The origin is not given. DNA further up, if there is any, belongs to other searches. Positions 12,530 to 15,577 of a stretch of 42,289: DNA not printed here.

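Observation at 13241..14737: Intein splits the universal GGQ motif of release factor aRF1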

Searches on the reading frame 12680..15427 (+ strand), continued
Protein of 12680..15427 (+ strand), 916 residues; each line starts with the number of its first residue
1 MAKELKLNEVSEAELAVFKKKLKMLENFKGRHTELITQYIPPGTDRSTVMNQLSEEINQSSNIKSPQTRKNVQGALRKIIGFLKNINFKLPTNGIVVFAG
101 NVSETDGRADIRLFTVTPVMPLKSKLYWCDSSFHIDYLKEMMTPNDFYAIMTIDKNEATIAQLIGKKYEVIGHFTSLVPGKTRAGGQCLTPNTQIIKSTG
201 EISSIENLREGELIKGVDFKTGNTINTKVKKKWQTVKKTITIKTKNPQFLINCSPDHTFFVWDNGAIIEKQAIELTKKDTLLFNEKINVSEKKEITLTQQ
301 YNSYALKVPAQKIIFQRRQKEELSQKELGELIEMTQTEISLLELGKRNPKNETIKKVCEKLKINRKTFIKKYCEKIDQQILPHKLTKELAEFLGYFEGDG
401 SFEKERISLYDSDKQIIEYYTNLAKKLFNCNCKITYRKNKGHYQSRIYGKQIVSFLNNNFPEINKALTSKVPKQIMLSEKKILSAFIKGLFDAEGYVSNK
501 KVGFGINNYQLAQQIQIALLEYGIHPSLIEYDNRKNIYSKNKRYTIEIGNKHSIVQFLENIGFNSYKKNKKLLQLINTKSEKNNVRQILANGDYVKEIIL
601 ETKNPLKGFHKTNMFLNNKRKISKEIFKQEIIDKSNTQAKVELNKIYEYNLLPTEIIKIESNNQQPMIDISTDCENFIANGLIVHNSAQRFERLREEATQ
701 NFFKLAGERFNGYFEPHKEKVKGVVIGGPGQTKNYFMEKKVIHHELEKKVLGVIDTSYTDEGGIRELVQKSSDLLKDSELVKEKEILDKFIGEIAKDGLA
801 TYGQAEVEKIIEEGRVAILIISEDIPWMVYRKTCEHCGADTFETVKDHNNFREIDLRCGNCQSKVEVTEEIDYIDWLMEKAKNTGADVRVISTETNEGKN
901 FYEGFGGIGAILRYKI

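Call 52: predict_structure(alignment_id=A1)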
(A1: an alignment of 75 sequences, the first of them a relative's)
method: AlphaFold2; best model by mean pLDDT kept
length: 916 residues; sequences in the alignment: 75
mean_pLDDT: 90.9   pTM: 0.63
mean pLDDT of the five models: 90.9, 89.6, 89.6, 89.0, 87.7
residues with pLDDT >= 90: 659; 70-90: 229; 50-70: 22; < 50: 6
segments of 3 or more residues with pLDDT < 50: 1-6
pLDDT, mean of each block of 10 residues (from residue 1): 49 80 87 93 93 95 92 94 91 94 82 90 92 91 85 93 89 80 71 95 95 95 94 91 97 95 93 96 95 84 91 94 94 93 91 92 91 91 95 96 94 96 97 95 95 93 90 94 97 95 94 97 96 73 93 97 96 95 93 95 92 93 95 95 95 97 94 93 81 72 93 92 92 89 93 91 91 86 91 89 93 93 89 90 85 83 87 89 90 89 94 89
secondary structure, 60 per line:
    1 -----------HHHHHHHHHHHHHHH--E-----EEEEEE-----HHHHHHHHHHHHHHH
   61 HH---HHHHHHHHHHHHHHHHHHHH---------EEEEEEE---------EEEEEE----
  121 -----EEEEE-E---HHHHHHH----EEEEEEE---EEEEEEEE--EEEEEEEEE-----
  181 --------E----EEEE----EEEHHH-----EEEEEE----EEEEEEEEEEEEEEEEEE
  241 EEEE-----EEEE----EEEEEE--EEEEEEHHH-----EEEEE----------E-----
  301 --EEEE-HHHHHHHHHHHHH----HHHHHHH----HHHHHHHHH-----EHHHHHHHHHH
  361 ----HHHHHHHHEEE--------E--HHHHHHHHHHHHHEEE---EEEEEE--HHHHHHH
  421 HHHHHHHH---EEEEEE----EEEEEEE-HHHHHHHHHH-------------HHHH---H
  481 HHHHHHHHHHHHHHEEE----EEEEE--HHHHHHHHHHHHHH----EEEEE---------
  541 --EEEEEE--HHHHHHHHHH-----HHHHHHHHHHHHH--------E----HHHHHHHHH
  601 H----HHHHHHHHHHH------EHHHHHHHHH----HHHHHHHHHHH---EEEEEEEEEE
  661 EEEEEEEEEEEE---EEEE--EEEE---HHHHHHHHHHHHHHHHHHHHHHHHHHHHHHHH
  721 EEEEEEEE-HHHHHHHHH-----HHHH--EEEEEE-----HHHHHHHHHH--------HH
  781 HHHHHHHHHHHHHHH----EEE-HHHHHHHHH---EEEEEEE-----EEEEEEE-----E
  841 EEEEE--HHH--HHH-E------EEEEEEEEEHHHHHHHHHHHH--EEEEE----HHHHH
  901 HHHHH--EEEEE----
elements in order (helices of 4 or more, strands of 3 or more residues): H12-26 E35-40 H46-62 H66-85 E95-101 E111-116 E126-130 H136-142 E147-153 E157-164 E167-175 E194-197 E202-204 E213-218 E223-244 E250-253 E258-263 E266-271 E280-284 E303-306 H308-320 H325-331 H336-344 H351-360 H365-372 E373-375 H387-399 E400-402 E406-411 H414-428 E432-437 E442-448 H450-459 H473-476 H480-494 E495-497 E502-506 H509-522 E527-531 E543-548 H551-560 H566-578 H592-601 H606-616 H624-632 H637-647 E651-672 E676-679 E682-685 H689-720 E721-728 H730-738 H744-747 E750-755 H761-770 H779-795 E800-802 H804-812 E816-822 E828-834 E840-845 E864-872 H873-884 E887-891 H896-905 E908-912

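Call 56: fold_search(model_id=the predicted structure, library=pdb)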
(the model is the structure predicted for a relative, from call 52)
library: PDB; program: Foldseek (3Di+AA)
matches with E <= 10: 834; with E <= 0.001: 111
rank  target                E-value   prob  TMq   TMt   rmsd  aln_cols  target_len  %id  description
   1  7qss                  1.5e-23  1.00  0.37  0.75   5.1       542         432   17  Crystal structure of homing endonuclease-associated TliVMA intein (C1A) (released 2022-03-30)
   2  4af1                  2.1e-23  1.00  0.28  0.56  10.1       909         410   16  Archeal Release Factor aRF1 (released 2013-03-20)
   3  7qsu                  4.4e-21  1.00  0.32  0.76   6.4       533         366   15  Crystal structure of homing endonuclease-associated TliVMA intein (C1A, d333-339) (released 2022-03-30)
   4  5lzv_ii               6.8e-19  1.00  0.23  0.43  25.2       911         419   13  Structure of the mammalian ribosomal termination complex with accommodated eRF1(AAQ) and ABCE1. (released 2016-11-30)
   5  1dq3                  1.3e-18  1.00  0.35  0.65   5.5       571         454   17  CRYSTAL STRUCTURE OF AN ARCHAEAL INTEIN-ENCODED HOMING ENDONUCLEASE PI-PFUI (released 2000-07-05)
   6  5lzu_ii               2.8e-18  1.00  0.22  0.40  22.7       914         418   13  Structure of the mammalian ribosomal termination complex with accommodated eRF1 (released 2016-11-30)
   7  9i2d_CR               3.2e-18  1.00  0.23  0.42  25.7       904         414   13  NMT1-NAC bound human RNC with 10 amino acid ARF1-linker (released 2026-02-04)
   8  5lzt_ii               3.4e-17  1.00  0.38  0.76   9.3       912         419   13  Structure of the mammalian ribosomal termination complex with eRF1 and eRF3. (released 2016-11-30)
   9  2cw7                  3.4e-17  1.00  0.38  0.63   8.2       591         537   16  Crystal structure of intein homing endonuclease II (released 2006-04-18)
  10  6zme_CH               3.4e-17  1.00  0.20  0.38  26.9       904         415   13  SARS-CoV-2 Nsp1 bound to the human CCDC124-80S-eERF1 ribosome complex (released 2020-08-12)
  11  3jag_ii               4.8e-17  1.00  0.23  0.43  25.5       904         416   13  Structure of a mammalian ribosomal termination complex with ABCE1, eRF1(AAQ), and the UAA stop codon (released 2015-08-12)
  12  7qst                  1.7e-15  1.00  0.31  0.73   5.1       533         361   14  Crystal structure of homing endonuclease-associated PhoVMA intein (C1A) (released 2022-03-30)
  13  8ip8_bl               6.4e-15  1.00  0.22  0.39  13.6       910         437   13  Wheat 80S ribosome stalled on AUG-Stop boron dependently (released 2024-02-21)
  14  4d5n_A                9.5e-15  1.00  0.22  0.40  23.2       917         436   13  Cryo-EM structures of ribosomal 80S complexes with termination factors and cricket paralysis virus IRES reveal the IRE (released 2015-02-04)
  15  3vmf_B                3.2e-14  1.00  0.29  0.65   9.4       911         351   13  Archaeal protein (released 2012-07-25)
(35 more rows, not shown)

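Call 59: find_related_loci(query=P0001, collection=genome_contigs, flank=3000)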
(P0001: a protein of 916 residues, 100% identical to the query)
Query P0001 (916 aa) in genome_contigs; peptide patterns used: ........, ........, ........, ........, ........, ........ (x = any residue, [..] = any of these).
94 stretches matched a pattern; 11 encode a relative of the query (tblastn E <= 1e-3); 11 distinct loci.
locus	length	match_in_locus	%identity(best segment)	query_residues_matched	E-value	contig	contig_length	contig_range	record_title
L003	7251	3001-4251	96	1-916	6e-143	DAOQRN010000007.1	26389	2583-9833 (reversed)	MAG TPA_asm: archaeon isolate AMR_MDS_1191 NODE_1141_length_26389_cov_8.079973, whole genome shotgun sequence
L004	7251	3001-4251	89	1-916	3e-134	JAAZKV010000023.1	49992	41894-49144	MAG: Candidatus Iainarchaeum archaeon isolate AS22ysBPME_79 135636_AS22, whole genome shotgun sequence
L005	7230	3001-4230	74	7-915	2e-111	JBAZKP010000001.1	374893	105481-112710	MAG: archaeon isolate SO_2017_LW4_146 scaffold_74_c1_LW137-91_2017, whole genome shotgun sequence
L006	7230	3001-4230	73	7-915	2e-110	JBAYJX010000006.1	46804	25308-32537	MAG: archaeon isolate SO_2016_GW1_66 scaffold01461_OW334_2016, whole genome shotgun sequence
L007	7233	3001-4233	71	7-916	8e-106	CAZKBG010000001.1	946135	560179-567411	MAG TPA_asm: uncultured archaeon isolate binchicken_co115_172 genome assembly, contig: NODE_1_length_946135_cov_25.42479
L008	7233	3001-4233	70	7-916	2e-105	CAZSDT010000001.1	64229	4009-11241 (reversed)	MAG TPA_asm: uncultured archaeon isolate SRP263991_co4_519 genome assembly, contig: NODE_346_length_64229_cov_6.886325,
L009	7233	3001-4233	71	7-916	8e-105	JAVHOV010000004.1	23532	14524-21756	MAG: archaeon isolate WB02no2_33_12 NODE_1255_length_23532_cov_7.771095, whole genome shotgun sequence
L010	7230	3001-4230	72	7-915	3e-104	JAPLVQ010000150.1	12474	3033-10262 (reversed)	MAG: Candidatus Iainarchaeum archaeon isolate LacPavin_0419_WC90_MAG_36_6 LacPavin_0419_WC90_scaffold_865362, whole geno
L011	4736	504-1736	68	7-916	1e-103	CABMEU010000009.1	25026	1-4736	uncultured archaeon isolate LFW-252_2 genome assembly, contig: LFW2522_17, whole genome shotgun sequence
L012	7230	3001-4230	70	7-915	2e-102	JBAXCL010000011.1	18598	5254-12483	MAG: archaeon isolate ELA192 MAG192_11, whole genome shotgun sequence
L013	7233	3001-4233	67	7-916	1e-102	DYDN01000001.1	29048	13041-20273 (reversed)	MAG TPA_asm: Candidatus Forterrea sp. isolate IMS_BF NODE_273_length_29056_cov_39.5826, whole genome shotgun sequence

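Call 66: find_related_loci(query=A1, collection=viral_contigs, flank=5000)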
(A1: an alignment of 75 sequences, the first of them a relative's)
Query A1 (916 aa) in viral_contigs; peptide patterns used: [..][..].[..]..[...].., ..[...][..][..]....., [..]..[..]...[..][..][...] (x = any residue, [..] = any of these).
186 stretches matched a pattern; 28 encode a relative of the query (tblastn E <= 1e-3); 28 distinct loci.
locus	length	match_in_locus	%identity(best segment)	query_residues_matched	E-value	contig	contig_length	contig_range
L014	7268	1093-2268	32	19-916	6e-28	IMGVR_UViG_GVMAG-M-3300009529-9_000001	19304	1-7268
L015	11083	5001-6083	34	18-916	3e-27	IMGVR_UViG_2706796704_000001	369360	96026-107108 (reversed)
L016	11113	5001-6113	36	9-916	5e-27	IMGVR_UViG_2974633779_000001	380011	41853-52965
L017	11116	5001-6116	34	8-916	6e-26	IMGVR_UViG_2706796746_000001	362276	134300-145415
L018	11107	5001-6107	37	13-916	5e-26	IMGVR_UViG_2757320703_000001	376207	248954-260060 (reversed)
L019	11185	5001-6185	30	13-916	2e-25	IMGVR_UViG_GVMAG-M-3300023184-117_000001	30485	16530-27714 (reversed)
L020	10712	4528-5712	29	13-916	6e-25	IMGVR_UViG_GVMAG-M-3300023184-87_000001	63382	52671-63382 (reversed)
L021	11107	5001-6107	36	13-916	2e-25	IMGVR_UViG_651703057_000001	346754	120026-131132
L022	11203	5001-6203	28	8-916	7e-25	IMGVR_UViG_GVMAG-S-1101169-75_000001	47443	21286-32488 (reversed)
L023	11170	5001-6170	29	18-915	1e-24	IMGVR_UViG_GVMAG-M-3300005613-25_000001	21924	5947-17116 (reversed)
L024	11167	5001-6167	30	19-915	1e-24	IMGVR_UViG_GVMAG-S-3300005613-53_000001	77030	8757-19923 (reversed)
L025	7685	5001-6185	29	13-916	2e-24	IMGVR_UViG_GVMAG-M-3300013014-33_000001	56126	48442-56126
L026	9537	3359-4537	33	12-914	3e-24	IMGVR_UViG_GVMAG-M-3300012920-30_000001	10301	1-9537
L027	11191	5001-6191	28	10-914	5e-23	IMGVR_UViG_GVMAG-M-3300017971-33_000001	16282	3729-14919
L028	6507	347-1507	29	19-915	3e-23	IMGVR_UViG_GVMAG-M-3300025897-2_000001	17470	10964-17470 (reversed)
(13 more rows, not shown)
